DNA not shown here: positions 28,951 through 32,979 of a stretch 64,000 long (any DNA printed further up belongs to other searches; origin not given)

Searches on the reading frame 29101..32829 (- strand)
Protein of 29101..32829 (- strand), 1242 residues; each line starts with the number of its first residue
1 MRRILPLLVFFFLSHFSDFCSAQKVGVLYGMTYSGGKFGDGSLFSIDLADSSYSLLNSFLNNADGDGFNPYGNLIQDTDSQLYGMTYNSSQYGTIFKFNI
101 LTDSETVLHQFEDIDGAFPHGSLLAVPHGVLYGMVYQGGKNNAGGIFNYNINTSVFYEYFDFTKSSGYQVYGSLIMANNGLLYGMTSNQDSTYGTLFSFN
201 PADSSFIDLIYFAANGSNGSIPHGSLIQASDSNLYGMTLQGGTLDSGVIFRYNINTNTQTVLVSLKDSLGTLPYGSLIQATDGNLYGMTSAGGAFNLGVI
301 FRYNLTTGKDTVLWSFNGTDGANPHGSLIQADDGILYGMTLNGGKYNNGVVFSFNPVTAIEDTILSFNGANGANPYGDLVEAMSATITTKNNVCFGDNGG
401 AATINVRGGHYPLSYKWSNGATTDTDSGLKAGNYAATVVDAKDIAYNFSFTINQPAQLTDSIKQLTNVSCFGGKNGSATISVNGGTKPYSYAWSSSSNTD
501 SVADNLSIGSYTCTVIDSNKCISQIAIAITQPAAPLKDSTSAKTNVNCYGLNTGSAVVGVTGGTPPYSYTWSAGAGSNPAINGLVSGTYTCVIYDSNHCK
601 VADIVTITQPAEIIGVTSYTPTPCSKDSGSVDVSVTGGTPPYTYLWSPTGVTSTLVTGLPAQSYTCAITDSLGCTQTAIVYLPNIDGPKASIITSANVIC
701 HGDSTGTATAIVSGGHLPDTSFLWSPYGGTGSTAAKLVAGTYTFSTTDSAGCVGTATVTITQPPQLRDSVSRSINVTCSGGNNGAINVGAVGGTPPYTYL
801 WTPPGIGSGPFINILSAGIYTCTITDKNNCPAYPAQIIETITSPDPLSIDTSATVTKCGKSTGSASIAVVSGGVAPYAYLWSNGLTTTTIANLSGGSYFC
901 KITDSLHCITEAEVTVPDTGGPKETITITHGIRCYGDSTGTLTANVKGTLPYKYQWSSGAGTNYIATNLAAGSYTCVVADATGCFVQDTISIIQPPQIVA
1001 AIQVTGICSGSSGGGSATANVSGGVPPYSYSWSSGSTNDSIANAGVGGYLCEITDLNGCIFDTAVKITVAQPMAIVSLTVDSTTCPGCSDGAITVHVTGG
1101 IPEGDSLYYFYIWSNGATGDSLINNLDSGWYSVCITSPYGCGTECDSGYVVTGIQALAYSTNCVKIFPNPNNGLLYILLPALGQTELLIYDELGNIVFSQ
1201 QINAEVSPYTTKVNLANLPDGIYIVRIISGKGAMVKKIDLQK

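Call 60: search_protein_families(library=pfam, proteins=[window:29101-32829:-], max_evalue=0.00001)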
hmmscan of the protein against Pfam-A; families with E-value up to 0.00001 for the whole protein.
window:29101-32829:- (1242 aa): 3 families
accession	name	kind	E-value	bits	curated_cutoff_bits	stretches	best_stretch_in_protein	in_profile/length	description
PF13573.12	SprB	-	2.3e-71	235.6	28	7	465-497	4-36/37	SprB repeat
PF18962.6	Por_Secre_tail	-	1.5e-13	51.3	27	1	1166-1238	1-73/75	Secretion system C-terminal sorting domain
PF23585.1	DUF7137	-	1.1e-09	38.5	27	0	477-525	55-104/137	Domain of unknown function (DUF7137)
